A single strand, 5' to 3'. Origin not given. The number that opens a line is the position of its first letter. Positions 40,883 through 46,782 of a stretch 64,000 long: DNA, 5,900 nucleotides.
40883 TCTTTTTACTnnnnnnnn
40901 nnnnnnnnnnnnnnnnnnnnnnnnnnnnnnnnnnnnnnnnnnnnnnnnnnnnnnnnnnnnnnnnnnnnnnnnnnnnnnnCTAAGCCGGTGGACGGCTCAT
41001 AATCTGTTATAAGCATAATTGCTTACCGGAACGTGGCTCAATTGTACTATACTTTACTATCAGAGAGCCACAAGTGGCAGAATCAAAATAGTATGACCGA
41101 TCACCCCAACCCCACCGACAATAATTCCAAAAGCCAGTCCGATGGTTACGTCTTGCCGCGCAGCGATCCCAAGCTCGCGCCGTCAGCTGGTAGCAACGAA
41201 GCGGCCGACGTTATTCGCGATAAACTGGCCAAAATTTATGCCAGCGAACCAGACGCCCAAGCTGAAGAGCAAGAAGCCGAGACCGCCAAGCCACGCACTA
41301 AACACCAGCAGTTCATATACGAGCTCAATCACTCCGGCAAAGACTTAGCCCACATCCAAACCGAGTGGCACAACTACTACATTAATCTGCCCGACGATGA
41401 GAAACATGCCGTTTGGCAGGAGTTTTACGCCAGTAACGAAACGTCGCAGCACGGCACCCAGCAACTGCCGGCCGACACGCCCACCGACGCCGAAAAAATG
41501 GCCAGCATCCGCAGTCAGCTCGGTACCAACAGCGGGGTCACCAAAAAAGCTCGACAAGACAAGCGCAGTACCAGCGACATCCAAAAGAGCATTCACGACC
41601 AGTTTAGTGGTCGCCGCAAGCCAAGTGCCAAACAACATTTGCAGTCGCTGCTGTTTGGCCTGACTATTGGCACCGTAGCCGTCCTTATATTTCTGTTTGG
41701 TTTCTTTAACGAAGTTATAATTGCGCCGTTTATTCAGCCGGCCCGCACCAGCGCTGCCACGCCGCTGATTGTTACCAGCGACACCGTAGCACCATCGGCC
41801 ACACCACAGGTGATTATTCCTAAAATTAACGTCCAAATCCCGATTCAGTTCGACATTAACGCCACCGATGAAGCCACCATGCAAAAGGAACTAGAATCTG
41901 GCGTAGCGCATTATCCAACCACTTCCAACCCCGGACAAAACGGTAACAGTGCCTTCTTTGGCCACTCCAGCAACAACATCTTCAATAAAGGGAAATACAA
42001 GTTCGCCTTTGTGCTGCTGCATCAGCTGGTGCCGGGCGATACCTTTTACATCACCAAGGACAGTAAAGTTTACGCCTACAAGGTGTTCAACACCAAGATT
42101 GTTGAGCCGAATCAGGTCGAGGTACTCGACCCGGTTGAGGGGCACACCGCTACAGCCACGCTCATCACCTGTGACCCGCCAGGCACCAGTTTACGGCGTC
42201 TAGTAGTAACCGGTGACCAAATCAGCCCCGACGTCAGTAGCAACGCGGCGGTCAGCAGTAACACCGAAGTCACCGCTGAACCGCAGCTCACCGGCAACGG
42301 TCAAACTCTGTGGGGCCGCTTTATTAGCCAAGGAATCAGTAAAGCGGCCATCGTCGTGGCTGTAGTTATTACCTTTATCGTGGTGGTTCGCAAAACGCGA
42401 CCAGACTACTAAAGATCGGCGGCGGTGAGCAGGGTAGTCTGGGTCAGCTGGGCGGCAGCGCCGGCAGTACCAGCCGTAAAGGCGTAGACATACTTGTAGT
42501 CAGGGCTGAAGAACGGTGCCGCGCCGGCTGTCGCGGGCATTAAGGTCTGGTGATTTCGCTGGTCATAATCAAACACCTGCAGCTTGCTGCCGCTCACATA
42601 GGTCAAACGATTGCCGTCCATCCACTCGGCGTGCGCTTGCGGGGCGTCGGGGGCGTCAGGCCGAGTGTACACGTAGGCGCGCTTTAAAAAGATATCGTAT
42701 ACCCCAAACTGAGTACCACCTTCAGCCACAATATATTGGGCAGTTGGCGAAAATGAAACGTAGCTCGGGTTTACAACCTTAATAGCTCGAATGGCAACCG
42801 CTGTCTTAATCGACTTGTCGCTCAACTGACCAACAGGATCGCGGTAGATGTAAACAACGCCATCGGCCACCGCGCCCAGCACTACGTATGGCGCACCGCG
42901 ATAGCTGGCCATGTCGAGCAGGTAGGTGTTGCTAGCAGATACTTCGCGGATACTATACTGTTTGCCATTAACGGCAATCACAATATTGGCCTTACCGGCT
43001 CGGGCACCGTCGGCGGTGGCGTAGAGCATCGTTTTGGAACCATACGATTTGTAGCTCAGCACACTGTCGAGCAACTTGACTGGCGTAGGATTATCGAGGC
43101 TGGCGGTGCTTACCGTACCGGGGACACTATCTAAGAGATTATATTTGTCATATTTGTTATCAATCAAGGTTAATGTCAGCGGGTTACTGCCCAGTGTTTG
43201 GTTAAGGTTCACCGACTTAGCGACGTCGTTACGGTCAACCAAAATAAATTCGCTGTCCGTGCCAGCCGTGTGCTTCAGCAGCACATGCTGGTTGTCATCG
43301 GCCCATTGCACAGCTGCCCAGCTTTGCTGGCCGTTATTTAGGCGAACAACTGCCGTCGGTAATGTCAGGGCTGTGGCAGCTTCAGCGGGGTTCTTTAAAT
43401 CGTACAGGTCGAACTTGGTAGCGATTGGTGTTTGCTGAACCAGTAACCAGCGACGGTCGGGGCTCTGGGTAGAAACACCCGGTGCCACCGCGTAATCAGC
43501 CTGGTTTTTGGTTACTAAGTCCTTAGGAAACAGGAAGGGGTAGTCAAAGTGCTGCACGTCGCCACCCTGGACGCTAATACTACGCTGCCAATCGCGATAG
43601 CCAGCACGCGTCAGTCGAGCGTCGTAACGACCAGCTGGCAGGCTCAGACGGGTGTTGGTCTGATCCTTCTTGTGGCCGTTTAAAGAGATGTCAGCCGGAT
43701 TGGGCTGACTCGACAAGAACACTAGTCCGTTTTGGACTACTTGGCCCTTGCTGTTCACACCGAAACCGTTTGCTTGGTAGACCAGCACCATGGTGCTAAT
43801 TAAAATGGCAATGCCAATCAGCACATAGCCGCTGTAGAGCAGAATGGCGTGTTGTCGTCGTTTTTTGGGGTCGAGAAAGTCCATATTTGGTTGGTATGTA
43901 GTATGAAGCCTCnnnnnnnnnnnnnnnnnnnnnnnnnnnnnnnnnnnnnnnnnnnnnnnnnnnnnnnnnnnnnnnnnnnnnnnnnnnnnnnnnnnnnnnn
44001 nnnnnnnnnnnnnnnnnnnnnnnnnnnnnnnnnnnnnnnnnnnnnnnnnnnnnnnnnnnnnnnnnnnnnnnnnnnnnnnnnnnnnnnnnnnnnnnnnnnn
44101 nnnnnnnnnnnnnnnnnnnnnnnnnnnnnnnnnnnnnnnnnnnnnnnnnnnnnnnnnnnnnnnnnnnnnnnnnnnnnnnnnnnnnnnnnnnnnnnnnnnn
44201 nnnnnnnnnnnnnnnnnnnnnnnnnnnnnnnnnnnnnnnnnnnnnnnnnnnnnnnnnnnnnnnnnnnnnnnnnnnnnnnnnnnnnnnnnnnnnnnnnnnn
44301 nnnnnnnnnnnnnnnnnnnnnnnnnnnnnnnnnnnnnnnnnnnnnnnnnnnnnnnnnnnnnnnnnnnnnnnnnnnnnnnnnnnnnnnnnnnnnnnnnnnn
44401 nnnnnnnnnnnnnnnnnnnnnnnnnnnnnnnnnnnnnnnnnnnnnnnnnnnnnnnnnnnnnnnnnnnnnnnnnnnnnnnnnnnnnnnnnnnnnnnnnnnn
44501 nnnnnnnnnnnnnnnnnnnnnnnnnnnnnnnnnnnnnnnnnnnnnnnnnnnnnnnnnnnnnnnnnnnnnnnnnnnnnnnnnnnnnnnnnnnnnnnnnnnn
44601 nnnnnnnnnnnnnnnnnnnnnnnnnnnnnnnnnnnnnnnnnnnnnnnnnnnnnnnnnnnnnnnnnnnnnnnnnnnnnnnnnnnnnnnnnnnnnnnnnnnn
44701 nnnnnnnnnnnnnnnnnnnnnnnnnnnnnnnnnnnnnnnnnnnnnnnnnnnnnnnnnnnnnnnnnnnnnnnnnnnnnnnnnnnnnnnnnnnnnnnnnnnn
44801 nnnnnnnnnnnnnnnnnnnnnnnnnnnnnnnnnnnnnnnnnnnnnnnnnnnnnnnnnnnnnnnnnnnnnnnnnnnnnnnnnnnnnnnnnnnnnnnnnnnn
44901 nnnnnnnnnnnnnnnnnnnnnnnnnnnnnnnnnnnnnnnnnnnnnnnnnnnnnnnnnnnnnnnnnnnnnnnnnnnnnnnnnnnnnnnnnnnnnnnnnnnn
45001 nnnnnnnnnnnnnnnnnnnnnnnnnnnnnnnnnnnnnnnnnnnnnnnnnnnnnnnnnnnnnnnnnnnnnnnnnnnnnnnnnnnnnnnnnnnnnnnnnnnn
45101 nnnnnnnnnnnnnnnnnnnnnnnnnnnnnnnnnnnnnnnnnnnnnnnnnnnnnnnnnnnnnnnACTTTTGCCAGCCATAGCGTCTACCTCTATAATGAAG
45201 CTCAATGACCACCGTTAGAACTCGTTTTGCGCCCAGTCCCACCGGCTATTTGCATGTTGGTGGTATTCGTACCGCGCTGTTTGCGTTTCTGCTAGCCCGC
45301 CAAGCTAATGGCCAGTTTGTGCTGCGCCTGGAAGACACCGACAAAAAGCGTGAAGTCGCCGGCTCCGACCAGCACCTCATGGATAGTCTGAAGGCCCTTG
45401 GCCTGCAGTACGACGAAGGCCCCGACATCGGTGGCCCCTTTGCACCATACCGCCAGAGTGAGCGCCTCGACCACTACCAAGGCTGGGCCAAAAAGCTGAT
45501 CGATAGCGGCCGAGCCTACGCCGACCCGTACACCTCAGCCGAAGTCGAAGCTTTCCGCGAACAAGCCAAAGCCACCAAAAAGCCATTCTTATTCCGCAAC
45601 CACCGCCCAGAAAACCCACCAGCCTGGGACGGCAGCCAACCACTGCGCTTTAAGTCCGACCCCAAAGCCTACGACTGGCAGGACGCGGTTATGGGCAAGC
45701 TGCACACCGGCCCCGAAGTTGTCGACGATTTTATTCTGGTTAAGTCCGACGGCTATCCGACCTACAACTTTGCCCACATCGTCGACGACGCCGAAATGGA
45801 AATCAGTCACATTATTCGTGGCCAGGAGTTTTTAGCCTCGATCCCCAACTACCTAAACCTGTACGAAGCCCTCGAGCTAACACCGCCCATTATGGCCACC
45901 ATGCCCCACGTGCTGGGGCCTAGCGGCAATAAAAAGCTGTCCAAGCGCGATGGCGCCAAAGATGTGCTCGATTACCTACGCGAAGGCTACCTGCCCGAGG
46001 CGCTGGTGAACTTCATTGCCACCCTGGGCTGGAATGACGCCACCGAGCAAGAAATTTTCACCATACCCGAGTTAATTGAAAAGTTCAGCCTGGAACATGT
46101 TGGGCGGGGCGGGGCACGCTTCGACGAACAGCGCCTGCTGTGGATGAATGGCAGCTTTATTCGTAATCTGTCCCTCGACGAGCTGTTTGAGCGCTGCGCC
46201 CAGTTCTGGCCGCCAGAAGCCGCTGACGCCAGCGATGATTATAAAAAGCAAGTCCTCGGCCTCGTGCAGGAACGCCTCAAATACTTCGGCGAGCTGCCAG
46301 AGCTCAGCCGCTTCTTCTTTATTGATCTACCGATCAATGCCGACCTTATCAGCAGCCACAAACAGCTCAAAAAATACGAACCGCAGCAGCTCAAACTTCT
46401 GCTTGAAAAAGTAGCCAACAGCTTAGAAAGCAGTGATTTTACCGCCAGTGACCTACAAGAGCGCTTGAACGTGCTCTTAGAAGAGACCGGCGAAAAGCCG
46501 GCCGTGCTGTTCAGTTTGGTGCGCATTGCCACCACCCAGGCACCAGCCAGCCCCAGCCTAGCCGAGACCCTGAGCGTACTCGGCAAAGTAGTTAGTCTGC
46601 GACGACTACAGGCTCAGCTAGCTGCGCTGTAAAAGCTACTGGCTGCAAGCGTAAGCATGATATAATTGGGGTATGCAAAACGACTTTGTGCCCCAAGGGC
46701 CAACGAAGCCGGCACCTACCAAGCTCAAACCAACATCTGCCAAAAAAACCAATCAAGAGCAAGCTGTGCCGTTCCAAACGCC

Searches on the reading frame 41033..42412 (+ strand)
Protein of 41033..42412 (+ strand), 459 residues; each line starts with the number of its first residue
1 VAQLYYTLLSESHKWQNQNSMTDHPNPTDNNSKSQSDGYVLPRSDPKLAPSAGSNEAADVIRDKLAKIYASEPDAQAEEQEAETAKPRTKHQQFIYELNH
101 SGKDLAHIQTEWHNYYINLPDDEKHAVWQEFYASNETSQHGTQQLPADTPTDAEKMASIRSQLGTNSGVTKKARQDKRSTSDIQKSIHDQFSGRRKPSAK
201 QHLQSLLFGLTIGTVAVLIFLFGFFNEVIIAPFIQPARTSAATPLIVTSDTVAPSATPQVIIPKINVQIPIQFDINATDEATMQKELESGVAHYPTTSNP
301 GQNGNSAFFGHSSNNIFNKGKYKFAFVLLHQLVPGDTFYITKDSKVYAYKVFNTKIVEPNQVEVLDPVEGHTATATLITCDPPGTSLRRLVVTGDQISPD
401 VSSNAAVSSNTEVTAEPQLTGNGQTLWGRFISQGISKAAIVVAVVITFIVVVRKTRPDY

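Call 81: search_protein_families(library=pfam, proteins=[window:41033-42412:+], max_evalue=0.00001)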
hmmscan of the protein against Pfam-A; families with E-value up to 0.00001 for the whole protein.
window:41033-42412:+ (459 aa): 1 family
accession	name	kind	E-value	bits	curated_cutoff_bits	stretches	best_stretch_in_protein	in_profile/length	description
PF04203.18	Sortase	-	1.2e-23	83.6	26.6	1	262-395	3-123/125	Sortase domain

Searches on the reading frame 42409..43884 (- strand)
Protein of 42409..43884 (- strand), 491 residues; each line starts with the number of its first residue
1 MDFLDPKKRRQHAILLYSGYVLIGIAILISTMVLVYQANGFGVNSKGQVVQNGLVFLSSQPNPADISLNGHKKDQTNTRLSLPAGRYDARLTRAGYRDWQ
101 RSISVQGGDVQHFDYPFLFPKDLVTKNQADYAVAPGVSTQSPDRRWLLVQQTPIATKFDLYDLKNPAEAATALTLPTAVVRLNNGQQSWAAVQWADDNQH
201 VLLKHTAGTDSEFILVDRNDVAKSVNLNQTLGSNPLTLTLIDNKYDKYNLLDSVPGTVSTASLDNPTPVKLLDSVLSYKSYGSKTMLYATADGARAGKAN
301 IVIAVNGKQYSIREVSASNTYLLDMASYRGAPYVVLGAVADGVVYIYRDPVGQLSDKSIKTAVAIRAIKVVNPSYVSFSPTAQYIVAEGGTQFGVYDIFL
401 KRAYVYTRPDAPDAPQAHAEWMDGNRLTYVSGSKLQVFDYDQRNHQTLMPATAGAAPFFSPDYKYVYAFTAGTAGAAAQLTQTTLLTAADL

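Call 81: search_protein_families(library=pfam, proteins=[window:42409-43884:-], max_evalue=0.00001)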
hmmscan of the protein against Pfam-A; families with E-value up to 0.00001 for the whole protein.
window:42409-43884:- (491 aa): 1 family
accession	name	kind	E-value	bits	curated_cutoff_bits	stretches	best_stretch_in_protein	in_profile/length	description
PF08308.17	PEGA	-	6.7e-11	42.4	20.8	1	54-116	3-66/71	PEGA domain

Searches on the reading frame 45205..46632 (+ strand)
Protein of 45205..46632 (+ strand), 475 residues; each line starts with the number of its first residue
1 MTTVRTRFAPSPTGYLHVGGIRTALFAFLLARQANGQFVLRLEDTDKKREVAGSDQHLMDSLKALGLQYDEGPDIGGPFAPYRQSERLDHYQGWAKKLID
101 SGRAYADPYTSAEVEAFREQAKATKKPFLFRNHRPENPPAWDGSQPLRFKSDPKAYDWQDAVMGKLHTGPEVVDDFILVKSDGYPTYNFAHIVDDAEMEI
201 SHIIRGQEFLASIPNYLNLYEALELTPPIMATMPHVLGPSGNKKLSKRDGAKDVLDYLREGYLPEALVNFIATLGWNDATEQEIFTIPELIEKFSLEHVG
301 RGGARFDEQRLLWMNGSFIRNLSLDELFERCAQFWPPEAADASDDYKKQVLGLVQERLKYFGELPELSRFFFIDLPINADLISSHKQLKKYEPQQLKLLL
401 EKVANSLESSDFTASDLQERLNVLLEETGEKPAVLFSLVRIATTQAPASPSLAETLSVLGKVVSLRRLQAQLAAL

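Call 81: search_protein_families(library=pfam, proteins=[window:45205-46632:+], max_evalue=0.00001)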
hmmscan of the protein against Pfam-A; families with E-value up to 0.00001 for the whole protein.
window:45205-46632:+ (475 aa): 2 families
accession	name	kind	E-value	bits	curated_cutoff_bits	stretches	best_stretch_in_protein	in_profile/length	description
PF00749.27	tRNA-synt_1c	-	2.1e-82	277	23.4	1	4-313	2-314/314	tRNA synthetases class I (E and Q), catalytic domain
PF19269.4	Anticodon_2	-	5e-23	82.5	23.6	1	327-471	2-140/141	Anticodon binding domain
